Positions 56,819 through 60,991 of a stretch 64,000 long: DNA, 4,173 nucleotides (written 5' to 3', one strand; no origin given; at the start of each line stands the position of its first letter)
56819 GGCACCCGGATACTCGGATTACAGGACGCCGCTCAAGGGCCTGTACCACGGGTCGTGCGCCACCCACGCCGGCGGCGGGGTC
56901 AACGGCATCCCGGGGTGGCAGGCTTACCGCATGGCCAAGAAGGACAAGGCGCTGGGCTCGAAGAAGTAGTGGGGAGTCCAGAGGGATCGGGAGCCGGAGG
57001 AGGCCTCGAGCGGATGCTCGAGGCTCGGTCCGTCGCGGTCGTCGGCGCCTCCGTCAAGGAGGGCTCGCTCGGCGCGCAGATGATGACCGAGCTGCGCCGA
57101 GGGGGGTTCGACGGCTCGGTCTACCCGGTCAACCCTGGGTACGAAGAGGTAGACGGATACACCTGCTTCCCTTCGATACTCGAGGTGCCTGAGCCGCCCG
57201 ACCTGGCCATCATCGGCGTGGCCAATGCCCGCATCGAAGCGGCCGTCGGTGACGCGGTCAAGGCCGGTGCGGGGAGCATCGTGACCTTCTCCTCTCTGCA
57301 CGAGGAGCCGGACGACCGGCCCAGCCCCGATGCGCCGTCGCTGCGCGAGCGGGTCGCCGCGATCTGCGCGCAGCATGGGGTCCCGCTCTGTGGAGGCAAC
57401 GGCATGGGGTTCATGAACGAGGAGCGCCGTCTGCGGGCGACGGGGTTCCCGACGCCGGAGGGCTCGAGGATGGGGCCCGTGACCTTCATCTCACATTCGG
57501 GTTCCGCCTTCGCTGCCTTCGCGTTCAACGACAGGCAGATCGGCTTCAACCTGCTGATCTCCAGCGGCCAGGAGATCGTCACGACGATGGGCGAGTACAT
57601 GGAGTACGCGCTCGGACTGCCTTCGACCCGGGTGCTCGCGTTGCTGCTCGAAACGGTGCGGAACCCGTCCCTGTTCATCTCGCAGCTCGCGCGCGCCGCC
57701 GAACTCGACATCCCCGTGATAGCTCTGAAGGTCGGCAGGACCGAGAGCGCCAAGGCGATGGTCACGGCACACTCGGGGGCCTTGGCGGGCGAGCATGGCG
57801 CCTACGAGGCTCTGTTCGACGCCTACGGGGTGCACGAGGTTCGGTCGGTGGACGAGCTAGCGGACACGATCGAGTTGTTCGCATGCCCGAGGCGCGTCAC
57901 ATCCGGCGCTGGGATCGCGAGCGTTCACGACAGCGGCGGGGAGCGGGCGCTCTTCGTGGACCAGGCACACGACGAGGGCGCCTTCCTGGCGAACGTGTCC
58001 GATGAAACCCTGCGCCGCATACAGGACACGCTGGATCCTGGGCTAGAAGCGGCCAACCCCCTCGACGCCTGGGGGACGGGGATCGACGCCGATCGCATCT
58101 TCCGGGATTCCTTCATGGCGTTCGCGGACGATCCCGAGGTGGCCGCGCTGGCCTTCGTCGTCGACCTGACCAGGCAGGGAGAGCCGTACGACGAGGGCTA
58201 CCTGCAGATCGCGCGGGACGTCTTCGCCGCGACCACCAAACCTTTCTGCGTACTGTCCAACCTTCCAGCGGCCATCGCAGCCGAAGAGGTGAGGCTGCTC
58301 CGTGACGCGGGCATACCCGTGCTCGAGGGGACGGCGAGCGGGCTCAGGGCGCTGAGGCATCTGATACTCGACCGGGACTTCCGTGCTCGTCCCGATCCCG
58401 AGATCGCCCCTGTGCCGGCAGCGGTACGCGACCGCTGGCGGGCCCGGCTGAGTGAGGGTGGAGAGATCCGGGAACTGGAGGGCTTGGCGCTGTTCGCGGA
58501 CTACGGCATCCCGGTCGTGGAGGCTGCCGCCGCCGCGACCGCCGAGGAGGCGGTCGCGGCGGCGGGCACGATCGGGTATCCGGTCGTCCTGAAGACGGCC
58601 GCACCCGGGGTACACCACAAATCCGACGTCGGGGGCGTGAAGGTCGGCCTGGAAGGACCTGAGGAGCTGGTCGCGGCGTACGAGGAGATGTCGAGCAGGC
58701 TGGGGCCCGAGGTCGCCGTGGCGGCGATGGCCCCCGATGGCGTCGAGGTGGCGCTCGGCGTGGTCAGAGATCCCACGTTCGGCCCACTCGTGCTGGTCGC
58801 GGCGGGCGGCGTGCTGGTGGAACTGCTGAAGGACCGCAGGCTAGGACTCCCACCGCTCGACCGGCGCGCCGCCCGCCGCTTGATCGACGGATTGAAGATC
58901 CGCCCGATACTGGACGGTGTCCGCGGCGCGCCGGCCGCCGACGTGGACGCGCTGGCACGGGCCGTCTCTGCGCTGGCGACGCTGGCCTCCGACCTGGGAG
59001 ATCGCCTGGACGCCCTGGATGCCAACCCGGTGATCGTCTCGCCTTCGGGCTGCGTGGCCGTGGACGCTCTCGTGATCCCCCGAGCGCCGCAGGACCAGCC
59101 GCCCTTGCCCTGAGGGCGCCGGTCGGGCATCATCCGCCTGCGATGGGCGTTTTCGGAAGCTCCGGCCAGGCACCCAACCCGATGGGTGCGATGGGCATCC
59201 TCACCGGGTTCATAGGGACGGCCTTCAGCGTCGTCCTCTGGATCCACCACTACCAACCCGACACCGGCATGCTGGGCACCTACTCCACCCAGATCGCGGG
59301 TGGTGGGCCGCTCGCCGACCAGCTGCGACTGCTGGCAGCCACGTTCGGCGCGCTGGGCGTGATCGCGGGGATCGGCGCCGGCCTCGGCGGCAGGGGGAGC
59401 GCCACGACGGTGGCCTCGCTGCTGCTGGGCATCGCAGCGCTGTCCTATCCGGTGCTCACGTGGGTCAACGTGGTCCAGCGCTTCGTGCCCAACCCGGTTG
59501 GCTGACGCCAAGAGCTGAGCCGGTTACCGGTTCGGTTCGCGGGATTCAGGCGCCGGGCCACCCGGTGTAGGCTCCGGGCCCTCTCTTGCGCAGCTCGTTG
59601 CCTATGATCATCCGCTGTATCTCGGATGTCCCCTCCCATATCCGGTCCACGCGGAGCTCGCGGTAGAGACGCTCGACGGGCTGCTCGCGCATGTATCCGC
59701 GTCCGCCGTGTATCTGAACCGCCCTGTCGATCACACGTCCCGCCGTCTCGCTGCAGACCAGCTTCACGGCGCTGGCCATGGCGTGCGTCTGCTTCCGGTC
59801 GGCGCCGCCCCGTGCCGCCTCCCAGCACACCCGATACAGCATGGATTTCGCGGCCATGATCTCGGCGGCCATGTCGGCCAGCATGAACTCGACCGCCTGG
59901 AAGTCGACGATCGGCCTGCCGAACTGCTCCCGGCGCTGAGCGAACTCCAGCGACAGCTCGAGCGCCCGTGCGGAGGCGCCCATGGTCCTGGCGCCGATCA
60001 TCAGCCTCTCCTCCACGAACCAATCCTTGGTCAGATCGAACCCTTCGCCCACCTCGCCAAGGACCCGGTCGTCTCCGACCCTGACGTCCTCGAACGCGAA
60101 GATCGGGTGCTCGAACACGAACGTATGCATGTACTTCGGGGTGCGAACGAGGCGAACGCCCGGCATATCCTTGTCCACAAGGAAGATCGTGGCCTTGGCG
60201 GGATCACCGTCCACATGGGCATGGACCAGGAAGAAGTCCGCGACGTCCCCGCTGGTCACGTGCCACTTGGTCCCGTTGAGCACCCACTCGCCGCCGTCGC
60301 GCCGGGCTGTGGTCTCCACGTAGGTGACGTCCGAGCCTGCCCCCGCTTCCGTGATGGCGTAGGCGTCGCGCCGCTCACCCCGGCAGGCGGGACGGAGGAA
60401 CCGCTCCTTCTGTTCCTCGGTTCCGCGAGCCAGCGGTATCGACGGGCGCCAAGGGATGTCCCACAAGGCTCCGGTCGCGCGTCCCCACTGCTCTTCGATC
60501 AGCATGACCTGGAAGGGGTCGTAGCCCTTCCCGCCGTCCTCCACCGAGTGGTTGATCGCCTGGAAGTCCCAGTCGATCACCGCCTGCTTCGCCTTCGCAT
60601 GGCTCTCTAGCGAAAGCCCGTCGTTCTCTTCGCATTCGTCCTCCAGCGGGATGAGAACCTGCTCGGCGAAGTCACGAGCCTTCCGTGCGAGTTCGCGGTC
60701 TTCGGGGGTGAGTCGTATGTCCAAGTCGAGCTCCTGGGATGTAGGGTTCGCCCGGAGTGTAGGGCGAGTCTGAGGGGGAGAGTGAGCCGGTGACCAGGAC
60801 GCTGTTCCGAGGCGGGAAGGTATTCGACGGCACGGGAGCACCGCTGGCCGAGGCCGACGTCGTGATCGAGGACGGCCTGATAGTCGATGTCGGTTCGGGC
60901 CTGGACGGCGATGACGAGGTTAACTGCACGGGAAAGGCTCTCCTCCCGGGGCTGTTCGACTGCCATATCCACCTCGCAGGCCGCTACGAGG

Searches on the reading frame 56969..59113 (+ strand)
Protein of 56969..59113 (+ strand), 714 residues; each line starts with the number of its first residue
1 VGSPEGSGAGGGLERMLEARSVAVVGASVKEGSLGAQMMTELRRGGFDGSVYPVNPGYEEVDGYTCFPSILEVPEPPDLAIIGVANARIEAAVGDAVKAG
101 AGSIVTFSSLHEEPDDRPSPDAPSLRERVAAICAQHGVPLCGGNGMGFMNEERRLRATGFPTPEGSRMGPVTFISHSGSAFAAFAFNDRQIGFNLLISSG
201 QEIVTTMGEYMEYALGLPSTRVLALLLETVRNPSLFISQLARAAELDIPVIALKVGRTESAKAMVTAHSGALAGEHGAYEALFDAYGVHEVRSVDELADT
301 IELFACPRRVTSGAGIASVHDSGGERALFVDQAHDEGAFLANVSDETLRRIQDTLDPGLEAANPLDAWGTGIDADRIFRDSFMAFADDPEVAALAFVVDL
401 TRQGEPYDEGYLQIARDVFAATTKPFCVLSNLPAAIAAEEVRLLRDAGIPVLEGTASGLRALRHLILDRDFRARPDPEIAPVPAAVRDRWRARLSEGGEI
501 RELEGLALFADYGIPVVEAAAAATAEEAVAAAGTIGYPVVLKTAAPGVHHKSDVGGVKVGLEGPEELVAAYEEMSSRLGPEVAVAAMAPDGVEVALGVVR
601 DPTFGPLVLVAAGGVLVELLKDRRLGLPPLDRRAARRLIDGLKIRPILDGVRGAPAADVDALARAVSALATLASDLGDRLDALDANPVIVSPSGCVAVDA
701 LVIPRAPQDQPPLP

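Call 7: search_protein_families(library=pfam, proteins=[window:56969-59113:+])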
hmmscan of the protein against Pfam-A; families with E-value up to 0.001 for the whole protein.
window:56969-59113:+ (714 aa): 5 families
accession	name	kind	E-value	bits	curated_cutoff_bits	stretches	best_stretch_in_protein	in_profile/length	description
PF13549.11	ATP-grasp_5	-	7.7e-61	205.7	27.6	1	498-702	8-219/221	ATP-grasp domain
PF13607.11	Succ_CoA_lig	-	1.2e-31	109.7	27.4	1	169-304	2-138/138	Succinyl-CoA ligase like flavodoxin domain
PF13380.12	CoA_binding_2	-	1.7e-19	70.8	22.8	1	20-150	1-115/116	CoA binding domain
PF02629.25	CoA_binding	-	6.5e-09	36.9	22.3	1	20-109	4-96/97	CoA binding domain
PF02786.22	CPSase_L_D2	-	0.00065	19.7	19.8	0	510-546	10-48/211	Carbamoyl-phosphate synthase L chain, ATP binding domain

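Call 30: search_protein_families(library=ncbifam, proteins=[window:56969-59113:+], max_evalue=0.00001)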
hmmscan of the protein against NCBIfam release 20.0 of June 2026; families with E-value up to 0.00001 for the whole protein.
window:56969-59113:+ (714 aa): 4 families
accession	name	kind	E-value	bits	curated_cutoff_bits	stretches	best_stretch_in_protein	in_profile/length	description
NF045494.1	AcCoALig_Archglob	equivalog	8.2e-87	292.1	1200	2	13-466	218-660/665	acetate--CoA ligase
NF045492.1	HydPropCoALig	equivalog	1e-80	272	1300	2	13-454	248-682/700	3-hydroxypropionate--CoA ligase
NF045493.1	HydDutCoALig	equivalog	9.3e-77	259.2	1300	1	16-700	6-694/698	4-hydroxybutyrate--CoA ligase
TIGR02717.1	AcCoA-syn-alpha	equivalog_domain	5.4e-74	249.5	567.15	1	13-466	1-444/447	acetate--CoA ligase alpha subunit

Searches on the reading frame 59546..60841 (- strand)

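Call 7: search_protein_families(library=pfam, proteins=[window:59546-60841:-])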
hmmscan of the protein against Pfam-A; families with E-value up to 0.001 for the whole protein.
window:59546-60841:- (431 aa): 5 families
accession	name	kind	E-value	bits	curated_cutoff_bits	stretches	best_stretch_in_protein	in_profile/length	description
PF00441.29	Acyl-CoA_dh_1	-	3.6e-48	164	22.4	1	265-416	1-148/150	Acyl-CoA dehydrogenase, C-terminal domain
PF02770.24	Acyl-CoA_dh_M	-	2.9e-20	72.7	33.3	1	160-234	1-78/97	Acyl-CoA dehydrogenase, middle domain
PF08028.16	Acyl-CoA_dh_2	-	5.6e-20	72.4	22.7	1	280-406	1-133/134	Acyl-CoA dehydrogenase, C-terminal domain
PF02771.21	Acyl-CoA_dh_N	-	7.8e-11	42.8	22.9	1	45-156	1-113/113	Acyl-CoA dehydrogenase, N-terminal domain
PF22924.1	ACOX_C_alpha1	-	3.1e-10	40.6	27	1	276-406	5-157/169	Acyl-CoA oxidase, C-alpha1 domain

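Call 30: search_protein_families(library=ncbifam, proteins=[window:59546-60841:-], max_evalue=0.00001)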
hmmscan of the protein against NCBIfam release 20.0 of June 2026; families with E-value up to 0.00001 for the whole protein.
window:59546-60841:- (431 aa): 22 families
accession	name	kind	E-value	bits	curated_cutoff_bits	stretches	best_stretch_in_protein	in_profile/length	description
NF042972.1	AcrlCoAredClosAcrC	equivalog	1.2e-71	241.4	640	1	41-417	2-376/378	acryloyl-CoA reductase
NF058590.1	AcCoDHFadEBacil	equivalog_domain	2.5e-66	224.4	600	1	44-420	21-413/586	acyl-CoA dehydrogenase FadE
NF043006.1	CyhCrbnylCoADH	equivalog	6.4e-59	199.8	650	1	133-420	93-378/380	cyclohexane-1-carbonyl-CoA dehydrogenase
NF042439.1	SulpropCoADesulf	equivalog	7.8e-55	186.1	600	1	103-417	48-370/379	3-sulfinopropanoyl-CoA desulfinase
NF053553.1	prodigi_MBC_PigA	equivalog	2.5e-52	178.3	500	1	40-417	1-379/381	prodigiosin MBC biosynthesis dehydrogenase PigA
NF002885.1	PRK03354.1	equivalog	1.3e-50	172.5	540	1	87-418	45-374/378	crotonobetainyl-CoA dehydrogenase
NF008997.0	PRK12341.1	equivalog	1e-49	169.6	537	1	81-419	39-378/382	acyl-CoA dehydrogenase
NF045652.1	ProlPCPDhRedW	equivalog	4.3e-49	167.3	650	1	139-417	98-373/376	L-prolyl-[peptidyl-carrier protein] dehydrogenase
NF045552.1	GlutCoADH_Des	equivalog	1.5e-45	156.1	470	1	41-414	2-376/387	glutaryl-CoA dehydrogenase Acd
TIGR03207.1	cyc_hxne_CoA_dh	equivalog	7.2e-37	127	575.35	1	45-416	2-370/372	cyclohexanecarboxyl-CoA dehydrogenase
NF052270.1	Staph_DH_FadE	equivalog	1.3e-36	126.2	600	1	138-418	119-394/400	acyl-CoA dehydrogenase FadE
TIGR03203.1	pimD_small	equivalog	4e-25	88.7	652.7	1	96-396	54-355/378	pimeloyl-CoA dehydrogenase small subunit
NF008594.0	PRK11561.1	equivalog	4e-18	65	545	1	162-411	183-433/540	isovaleryl-CoA dehydrogenase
NF037942.1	ac_ACP_DH_MbtN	equivalog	1.1e-17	63.9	700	1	152-412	104-360/376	mycobactin biosynthesis acyl-ACP dehydrogenase MbtN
TIGR03204.1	pimC_large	equivalog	4.9e-16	58.6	623.85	1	137-366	101-327/395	pimeloyl-CoA dehydrogenase large subunit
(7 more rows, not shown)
